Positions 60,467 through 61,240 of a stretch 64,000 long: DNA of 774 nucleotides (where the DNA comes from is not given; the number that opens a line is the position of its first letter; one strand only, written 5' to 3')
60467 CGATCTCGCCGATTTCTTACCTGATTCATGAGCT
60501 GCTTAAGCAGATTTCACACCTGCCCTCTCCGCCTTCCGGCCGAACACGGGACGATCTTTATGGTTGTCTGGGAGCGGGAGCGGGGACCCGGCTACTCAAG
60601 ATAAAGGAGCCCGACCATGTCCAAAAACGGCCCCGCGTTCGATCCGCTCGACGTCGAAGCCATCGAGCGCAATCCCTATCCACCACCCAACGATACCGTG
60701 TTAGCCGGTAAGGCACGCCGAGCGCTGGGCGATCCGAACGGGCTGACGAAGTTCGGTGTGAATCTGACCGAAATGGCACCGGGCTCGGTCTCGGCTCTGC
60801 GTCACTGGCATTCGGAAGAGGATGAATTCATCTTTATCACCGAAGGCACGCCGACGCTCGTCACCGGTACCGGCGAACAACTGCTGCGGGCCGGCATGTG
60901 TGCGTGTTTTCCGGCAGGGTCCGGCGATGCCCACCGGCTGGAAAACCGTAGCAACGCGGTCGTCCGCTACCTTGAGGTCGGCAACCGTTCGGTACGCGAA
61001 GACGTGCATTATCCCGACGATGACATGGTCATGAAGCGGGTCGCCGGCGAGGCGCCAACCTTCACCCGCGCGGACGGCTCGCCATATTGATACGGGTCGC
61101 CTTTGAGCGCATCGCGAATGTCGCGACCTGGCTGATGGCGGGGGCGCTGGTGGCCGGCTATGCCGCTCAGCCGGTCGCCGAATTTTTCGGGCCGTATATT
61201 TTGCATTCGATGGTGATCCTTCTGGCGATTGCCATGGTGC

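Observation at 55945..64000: Compact cluster around a UbiD-family decarboxylase, with three cupins, a DUF1185 protein, an LLM monooxygenase, tandem transporters and a Rieske oxygenase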

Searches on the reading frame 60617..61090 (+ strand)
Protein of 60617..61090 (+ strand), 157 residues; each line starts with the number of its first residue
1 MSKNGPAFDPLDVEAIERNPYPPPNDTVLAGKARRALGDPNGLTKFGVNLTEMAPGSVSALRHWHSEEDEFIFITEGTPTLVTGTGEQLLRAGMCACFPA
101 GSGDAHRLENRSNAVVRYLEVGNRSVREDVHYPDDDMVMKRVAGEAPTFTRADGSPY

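Call 4: search_protein_families(library=pfam, proteins=[window:60617-61090:+], max_evalue=0.01)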
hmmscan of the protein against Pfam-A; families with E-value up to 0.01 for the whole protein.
window:60617-61090:+ (157 aa): 1 family
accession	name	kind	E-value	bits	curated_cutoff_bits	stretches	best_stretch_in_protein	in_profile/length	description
PF07883.17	Cupin_2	-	8.1e-15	54.7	27.2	1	50-121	2-69/70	Cupin domain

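Call 6: search_protein_families(library=ncbifam, proteins=[window:60617-61090:+], max_evalue=0.001)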
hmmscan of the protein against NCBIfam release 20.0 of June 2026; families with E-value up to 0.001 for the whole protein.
window:60617-61090:+ (157 aa): 1 family
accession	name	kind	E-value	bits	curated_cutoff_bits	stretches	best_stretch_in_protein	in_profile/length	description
TIGR03404.1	bicupin_oxalic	subfamily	0.00017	20.8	254.2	1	46-130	245-331/367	bicupin, oxalate decarboxylase family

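Call 37: search_solved_structures(query=window:60617-61090:+, max_evalue=0.01)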
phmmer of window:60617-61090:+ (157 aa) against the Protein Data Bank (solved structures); distinct sequences matched with E-value up to 0.01: 7.
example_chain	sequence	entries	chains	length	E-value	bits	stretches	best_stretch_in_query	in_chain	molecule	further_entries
3i7d_A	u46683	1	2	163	6.3e-34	120.6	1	10-156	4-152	sugar phosphate isomerase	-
3l2h_A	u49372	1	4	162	1.4e-09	41.5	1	32-146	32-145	Putative sugar phosphate isomerase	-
2h0v_A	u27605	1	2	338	0.00017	24.9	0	62-124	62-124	Quercetin 2,3-dioxygenase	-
1y3t_A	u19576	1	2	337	0.00017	24.9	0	62-124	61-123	Hypothetical protein yxaG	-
2vqa_A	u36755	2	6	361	0.0006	23.1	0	50-111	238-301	SLL1358 PROTEIN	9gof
8hfb_A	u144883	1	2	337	0.00089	22.6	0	62-124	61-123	Quercetin 2,3-dioxygenase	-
1v70_A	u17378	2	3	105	0.0033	20.7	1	50-116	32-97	probable antibiotics synthesis protein | hypothetical protein TTHA0104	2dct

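Call 46: find_homologous_proteins(query=window:60617-61090:+, max_evalue=1e-10)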
Query window:60617-61090:+ (157 aa): 1545 proteins with E <= 1e-10 among 1603 candidates; the best 120 are listed.
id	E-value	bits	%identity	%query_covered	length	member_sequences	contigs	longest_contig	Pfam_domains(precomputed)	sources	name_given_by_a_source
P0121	7.8e-92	323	92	98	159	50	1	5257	PF07883.18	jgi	-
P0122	1.6e-90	319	89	99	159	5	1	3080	PF07883.18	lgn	-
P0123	2.1e-84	299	84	97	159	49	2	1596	PF07883.18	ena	-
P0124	3.9e-83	295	83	99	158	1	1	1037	PF07883.18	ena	-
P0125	1.0e-79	284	78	100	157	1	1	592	PF07883.18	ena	-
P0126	3.7e-77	276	76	100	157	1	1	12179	PF07883.18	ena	-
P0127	7.5e-77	275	78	99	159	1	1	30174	PF07883.18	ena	-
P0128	5.0e-76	272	77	99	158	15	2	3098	PF07883.18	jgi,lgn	-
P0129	1.7e-73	264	72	99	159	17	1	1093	PF07883.18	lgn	-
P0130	1.3e-72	261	73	99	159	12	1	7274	PF07883.18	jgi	jgi:uncharacterized cupin superfamily protein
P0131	2.5e-72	260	74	99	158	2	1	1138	PF07883.18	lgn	-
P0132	7.3e-72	259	74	99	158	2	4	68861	PF07883.18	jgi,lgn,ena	jgi:uncharacterized cupin superfamily protein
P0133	7.8e-72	258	75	96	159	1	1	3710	PF07883.18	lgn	-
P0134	1.5e-71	258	73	99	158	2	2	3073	PF07883.18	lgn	-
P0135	1.6e-71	257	73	98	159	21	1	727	PF07883.18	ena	-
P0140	4.8e-71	256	72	99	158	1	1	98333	PF07883.18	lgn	-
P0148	2.8e-69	250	72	97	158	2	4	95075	PF07883.18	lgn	-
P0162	4.2e-66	240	68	99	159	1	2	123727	PF07883.18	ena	-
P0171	1.3e-63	232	67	99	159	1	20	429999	PF07883.18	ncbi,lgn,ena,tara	tara:strand:- start:492 stop:971 length:480 start_codon:yes stop_codon:yes gene_type:complete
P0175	4.0e-61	224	66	96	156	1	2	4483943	PF07883.18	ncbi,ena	-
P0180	1.2e-57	212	61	96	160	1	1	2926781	PF07883.18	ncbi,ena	-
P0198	2.0e-49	186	59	97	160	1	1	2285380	PF07883.18,PF05899.19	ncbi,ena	-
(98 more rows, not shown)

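Call 47: find_encoding_contigs(protein=P0171, flank=7000, max_places=1)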
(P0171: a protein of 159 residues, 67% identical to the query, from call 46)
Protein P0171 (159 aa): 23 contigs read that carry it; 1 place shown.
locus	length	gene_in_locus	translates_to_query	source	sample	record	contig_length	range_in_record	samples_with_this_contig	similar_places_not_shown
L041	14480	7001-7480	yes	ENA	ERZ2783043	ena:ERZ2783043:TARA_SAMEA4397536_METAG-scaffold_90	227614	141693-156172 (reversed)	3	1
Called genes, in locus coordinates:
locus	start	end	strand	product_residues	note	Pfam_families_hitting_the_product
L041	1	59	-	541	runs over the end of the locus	-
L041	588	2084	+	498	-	PF22842:Pel9A-like_beta_helix, PF14592:Chondroitinas_B (faint)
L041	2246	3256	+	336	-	PF16868:NMT1_3, PF12974:Phosphonate-bd, PF09084:NMT1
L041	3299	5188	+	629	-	PF06808:DctM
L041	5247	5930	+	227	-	PF14499:DUF4437 (faint), PF12973:Cupin_7, PF16155:PnbB (faint), PF16867:DMSP_lyase (faint), PF12973:Cupin_7, PF07883:Cupin_2 (weak)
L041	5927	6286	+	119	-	PF02311:AraC_binding, PF07883:Cupin_2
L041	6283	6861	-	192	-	PF06684:AA_synth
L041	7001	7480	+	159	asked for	PF07883:Cupin_2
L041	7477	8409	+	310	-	PF01758:SBF (weak)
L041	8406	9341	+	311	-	-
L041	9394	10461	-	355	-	PF00355:Rieske, PF19298:KshA_C (faint), PF19112:VanA_C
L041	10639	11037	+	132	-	PF01042:Ribonuc_L-PSP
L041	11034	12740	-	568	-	PF00732:GMC_oxred_N, PF00890:FAD_binding_2 (faint), PF05199:GMC_oxred_C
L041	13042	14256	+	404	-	PF13458:Peripla_BP_6, PF13433:Peripla_BP_5 (weak)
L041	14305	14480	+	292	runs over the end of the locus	PF02653:BPD_transp_2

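Call 48: find_encoding_contigs(protein=P0175, flank=7000, max_places=1)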
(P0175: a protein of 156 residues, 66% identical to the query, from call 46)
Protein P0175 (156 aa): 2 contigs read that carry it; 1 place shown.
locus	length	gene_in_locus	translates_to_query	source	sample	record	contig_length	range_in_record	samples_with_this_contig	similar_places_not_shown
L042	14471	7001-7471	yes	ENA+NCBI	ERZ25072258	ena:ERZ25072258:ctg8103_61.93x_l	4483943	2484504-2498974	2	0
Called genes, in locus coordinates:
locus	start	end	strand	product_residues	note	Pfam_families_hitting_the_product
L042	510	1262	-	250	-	PF00950:ABC-3 (weak)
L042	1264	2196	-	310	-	PF01297:ZnuA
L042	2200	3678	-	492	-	-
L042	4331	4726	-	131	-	PF01042:Ribonuc_L-PSP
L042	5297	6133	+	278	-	PF05721:PhyH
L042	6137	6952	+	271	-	PF05721:PhyH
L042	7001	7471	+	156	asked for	PF07883:Cupin_2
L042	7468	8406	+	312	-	PF01758:SBF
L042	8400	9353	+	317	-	-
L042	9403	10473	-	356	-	PF00355:Rieske, PF19298:KshA_C (faint), PF19112:VanA_C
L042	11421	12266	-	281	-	PF02668:TauD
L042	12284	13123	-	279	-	PF02668:TauD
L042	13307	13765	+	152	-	PF03928:HbpS-like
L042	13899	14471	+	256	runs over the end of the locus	-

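Call 49: find_encoding_contigs(protein=P0180, flank=7000, max_places=1)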
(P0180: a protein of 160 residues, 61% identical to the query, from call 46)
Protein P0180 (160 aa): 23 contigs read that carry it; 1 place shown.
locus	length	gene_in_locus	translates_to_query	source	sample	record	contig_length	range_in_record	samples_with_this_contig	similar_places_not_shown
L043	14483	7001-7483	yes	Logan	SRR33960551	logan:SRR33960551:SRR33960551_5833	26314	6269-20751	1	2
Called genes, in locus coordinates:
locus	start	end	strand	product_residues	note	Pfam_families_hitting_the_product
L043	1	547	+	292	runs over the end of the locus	PF17284:Spermine_synt_N (weak), PF01564:Spermine_synth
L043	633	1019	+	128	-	PF12172:zf-ChsH2, PF01796:OB_ChsH2_C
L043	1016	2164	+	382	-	PF00108:Thiolase_N (faint), PF22691:Thiolase_C_1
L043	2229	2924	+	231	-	PF02798:GST_N, PF13417:GST_N_3, PF13409:GST_N_2, PF00043:GST_C (weak)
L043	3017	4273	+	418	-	PF13623:SurA_N_2 (weak), PF13624:SurA_N_3, PF09312:SurA_N, PF13145:Rotamase_2 (faint), PF13616:Rotamase_3, PF00639:Rotamase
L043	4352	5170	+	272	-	PF00398:RrnaAD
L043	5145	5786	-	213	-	PF00625:Guanylate_kin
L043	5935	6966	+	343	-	PF04055:Radical_SAM, PF06968:BATS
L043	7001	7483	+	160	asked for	PF07883:Cupin_2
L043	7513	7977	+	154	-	PF01575:MaoC_dehydratas, PF13452:FAS1_DH_region (weak)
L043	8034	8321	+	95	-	PF02686:GatC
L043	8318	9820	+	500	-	PF01425:Amidase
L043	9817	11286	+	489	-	PF02934:GatB_N, PF02637:GatB_Yqey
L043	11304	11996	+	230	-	PF03167:UDG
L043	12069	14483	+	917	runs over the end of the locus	PF01909:NTP_transf_2 (faint), PF08335:GlnD_UR_UTase, PF27444:GlnD_3rd, PF01842:ACT (faint), PF01966:HD (weak), PF24931:ACT_ACR9_3rd (weak), PF26956:ACT_ACR_D1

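Call 50: find_encoding_contigs(protein=P0198, flank=7000, max_places=1)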
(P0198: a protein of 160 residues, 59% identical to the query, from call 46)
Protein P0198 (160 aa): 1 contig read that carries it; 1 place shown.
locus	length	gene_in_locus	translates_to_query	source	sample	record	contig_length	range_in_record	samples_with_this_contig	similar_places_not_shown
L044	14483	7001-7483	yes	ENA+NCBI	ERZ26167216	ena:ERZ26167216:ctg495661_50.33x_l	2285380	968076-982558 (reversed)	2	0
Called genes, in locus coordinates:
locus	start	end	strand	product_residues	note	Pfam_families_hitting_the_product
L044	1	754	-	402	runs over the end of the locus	PF06245:DUF1015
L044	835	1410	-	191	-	PF06684:AA_synth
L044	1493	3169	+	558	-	PF02538:Hydantoinase_B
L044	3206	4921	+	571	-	PF02538:Hydantoinase_B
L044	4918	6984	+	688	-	PF05378:Hydant_A_N, PF01968:Hydantoinase_A, PF19278:Hydant_A_C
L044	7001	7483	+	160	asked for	PF07883:Cupin_2, PF05899:Cupin_3 (weak)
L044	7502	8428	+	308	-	PF00892:EamA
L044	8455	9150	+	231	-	PF01177:Asp_Glu_race (weak), PF17645:Amdase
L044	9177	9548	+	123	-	PF00903:Glyoxalase (weak)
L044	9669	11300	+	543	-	PF00501:AMP-binding, PF13193:AMP-binding_C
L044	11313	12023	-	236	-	PF07224:Chlorophyllase (weak), PF01738:DLH, PF00326:Peptidase_S9 (faint)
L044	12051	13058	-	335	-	PF14226:DIOX_N, PF03171:2OG-FeII_Oxy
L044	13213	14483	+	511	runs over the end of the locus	PF00501:AMP-binding, PF13193:AMP-binding_C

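Call 53: find_related_loci(query=A1, collection=metagenome_contigs, flank=8000)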
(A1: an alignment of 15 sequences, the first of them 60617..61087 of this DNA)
Query A1 (157 aa) in metagenome_contigs; peptide patterns used: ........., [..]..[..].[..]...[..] (x = any residue, [..] = any of these).
600 stretches matched a pattern (row limit reached: there are more); 551 encode a relative of the query (tblastn E <= 1e-3); the best 80 are kept; 80 distinct loci.
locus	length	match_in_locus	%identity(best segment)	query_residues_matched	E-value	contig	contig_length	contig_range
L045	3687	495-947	62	7-157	2e-64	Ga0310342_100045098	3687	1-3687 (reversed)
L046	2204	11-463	55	6-157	3e-50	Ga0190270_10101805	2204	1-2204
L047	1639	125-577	55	6-157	5e-50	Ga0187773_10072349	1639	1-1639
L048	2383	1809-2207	56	6-138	3e-47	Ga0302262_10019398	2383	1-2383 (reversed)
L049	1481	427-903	51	1-157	1e-47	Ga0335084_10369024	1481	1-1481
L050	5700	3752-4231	51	1-157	2e-45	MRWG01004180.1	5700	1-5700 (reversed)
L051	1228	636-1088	51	6-157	4e-46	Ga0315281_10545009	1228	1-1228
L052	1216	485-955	47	1-157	4e-46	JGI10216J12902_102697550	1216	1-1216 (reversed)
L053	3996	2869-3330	52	3-157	5e-44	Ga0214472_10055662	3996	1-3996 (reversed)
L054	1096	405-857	50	6-157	2e-46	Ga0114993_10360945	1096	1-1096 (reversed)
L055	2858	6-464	48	3-156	4e-44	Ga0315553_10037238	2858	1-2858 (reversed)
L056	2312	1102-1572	50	1-156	5e-44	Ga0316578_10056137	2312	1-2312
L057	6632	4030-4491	51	3-157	1e-43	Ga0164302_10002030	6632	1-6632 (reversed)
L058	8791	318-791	47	1-157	1e-43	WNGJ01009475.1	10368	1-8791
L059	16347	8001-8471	49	1-157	1e-43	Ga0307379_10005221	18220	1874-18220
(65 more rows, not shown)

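Call 64: find_encoding_contigs(protein=P0140, flank=8000, max_places=1)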
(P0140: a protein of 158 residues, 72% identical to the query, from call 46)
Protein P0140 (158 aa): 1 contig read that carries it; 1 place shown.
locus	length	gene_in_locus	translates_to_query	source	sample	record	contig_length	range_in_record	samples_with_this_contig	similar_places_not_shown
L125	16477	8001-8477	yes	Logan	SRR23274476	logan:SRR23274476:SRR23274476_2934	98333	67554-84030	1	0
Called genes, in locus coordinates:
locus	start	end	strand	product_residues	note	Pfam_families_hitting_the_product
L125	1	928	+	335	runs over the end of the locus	PF16868:NMT1_3, PF09084:NMT1, PF12974:Phosphonate-bd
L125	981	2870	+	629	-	PF06808:DctM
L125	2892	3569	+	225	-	PF14499:DUF4437 (faint), PF12973:Cupin_7, PF16155:PnbB (faint), PF07883:Cupin_2 (faint), PF16867:DMSP_lyase (faint), PF12973:Cupin_7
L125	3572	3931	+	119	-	PF02311:AraC_binding, PF07883:Cupin_2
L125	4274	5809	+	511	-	PF11794:HpaB_N, PF03241:HpaB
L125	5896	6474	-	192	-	PF06684:AA_synth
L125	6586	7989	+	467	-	PF20695:UbiD_N, PF01977:UbiD, PF20696:UbiD_C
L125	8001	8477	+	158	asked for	PF07883:Cupin_2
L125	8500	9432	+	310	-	PF01758:SBF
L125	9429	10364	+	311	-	-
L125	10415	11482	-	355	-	PF00355:Rieske, PF19298:KshA_C (faint), PF19112:VanA_C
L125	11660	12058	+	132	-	PF01042:Ribonuc_L-PSP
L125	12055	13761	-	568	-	PF00732:GMC_oxred_N, PF00890:FAD_binding_2 (faint), PF05834:Lycopene_cycl (faint), PF07992:Pyr_redox_2 (faint), PF05199:GMC_oxred_C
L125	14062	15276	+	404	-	PF13458:Peripla_BP_6, PF13433:Peripla_BP_5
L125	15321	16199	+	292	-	PF02653:BPD_transp_2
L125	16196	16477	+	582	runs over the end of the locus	PF02653:BPD_transp_2, PF00005:ABC_tran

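Call 65: find_encoding_contigs(protein=P0148, flank=8000, max_places=1)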
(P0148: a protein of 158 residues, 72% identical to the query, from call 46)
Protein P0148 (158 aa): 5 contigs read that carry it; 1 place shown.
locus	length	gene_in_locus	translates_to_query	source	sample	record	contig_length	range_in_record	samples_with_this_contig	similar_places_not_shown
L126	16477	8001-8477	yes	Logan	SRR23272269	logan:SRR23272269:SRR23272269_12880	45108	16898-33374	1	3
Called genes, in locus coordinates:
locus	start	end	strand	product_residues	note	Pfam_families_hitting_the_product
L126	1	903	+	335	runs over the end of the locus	PF16868:NMT1_3, PF09084:NMT1, PF12974:Phosphonate-bd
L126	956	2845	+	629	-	PF06808:DctM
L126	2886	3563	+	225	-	PF14499:DUF4437 (faint), PF12973:Cupin_7, PF16155:PnbB (faint), PF16867:DMSP_lyase (faint), PF07883:Cupin_2 (faint), PF12973:Cupin_7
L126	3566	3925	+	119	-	PF02311:AraC_binding, PF07883:Cupin_2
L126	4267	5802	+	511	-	PF11794:HpaB_N, PF03241:HpaB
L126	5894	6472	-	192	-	PF06684:AA_synth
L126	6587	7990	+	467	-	PF20695:UbiD_N, PF01977:UbiD, PF20696:UbiD_C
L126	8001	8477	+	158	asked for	PF07883:Cupin_2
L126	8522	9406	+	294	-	PF01758:SBF (weak)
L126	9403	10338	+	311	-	-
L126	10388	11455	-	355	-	PF00355:Rieske, PF19298:KshA_C (faint), PF19112:VanA_C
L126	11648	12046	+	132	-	PF01042:Ribonuc_L-PSP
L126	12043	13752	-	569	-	PF00732:GMC_oxred_N, PF00890:FAD_binding_2 (faint), PF05834:Lycopene_cycl (faint), PF05199:GMC_oxred_C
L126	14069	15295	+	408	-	PF13433:Peripla_BP_5, PF13458:Peripla_BP_6, PF01094:ANF_receptor (faint)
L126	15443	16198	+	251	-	PF00106:adh_short, PF08659:KR, PF13561:adh_short_C2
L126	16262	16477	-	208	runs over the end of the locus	PF01694:Rhomboid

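Call 66: find_encoding_contigs(protein=P0162, flank=8000, max_places=1)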
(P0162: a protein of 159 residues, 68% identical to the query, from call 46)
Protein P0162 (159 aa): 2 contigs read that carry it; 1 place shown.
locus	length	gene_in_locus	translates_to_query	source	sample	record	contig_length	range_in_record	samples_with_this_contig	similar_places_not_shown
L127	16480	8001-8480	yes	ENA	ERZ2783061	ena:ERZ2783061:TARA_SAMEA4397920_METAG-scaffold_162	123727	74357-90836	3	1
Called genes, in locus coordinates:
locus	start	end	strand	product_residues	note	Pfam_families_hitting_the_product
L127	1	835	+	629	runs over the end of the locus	PF06808:DctM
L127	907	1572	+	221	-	PF12973:Cupin_7, PF14499:DUF4437 (faint), PF16155:PnbB (faint), PF16867:DMSP_lyase (faint), PF12973:Cupin_7, PF07883:Cupin_2 (weak)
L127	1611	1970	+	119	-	PF02041:Auxin_BP (weak), PF02311:AraC_binding (weak), PF07883:Cupin_2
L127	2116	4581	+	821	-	PF01073:3Beta_HSD, PF01370:Epimerase, PF04321:RmlD_sub_bind, PF16363:GDP_Man_Dehyd, PF07993:NAD_binding_4 (weak), PF03779:SPW, PF07884:VKOR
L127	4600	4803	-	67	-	-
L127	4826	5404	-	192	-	PF06684:AA_synth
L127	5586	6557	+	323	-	PF05050:Methyltransf_21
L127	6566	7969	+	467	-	PF20695:UbiD_N, PF01977:UbiD, PF20696:UbiD_C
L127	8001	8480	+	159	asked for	PF07883:Cupin_2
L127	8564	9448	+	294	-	PF01758:SBF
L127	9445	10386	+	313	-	-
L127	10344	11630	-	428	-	PF04932:Wzy_C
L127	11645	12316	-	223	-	PF04191:PEMT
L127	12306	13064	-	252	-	PF04140:ICMT (weak), PF04191:PEMT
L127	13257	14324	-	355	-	PF00355:Rieske, PF19112:VanA_C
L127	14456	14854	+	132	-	PF01042:Ribonuc_L-PSP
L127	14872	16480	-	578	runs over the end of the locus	PF00732:GMC_oxred_N, PF00890:FAD_binding_2 (faint), PF01266:DAO (faint), PF05199:GMC_oxred_C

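Call 96: predict_structure(alignment_id=A1)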
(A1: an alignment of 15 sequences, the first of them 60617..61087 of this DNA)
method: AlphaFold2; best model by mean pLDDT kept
length: 157 residues; sequences in the alignment: 15
mean_pLDDT: 85.6   pTM: 0.79
mean pLDDT of the five models: 85.6, 82.5, 81.8, 74.3, 69.8
residues with pLDDT >= 90: 65; 70-90: 79; 50-70: 11; < 50: 2
segments of 3 or more residues with pLDDT < 50: none
pLDDT, mean of each block of 10 residues (from residue 1): 67 89 83 84 72 91 79 96 92 93 85 96 84 84 87 88
secondary structure, 60 per line:
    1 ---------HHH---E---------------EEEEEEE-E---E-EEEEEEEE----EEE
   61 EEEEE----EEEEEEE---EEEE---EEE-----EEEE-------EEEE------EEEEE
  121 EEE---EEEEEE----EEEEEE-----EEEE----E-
elements in order: E32-38 E46-53 E58-65 E70-76 E80-83 E87-89 E95-98 E106-109 E116-123 E127-132 E137-142 E148-151
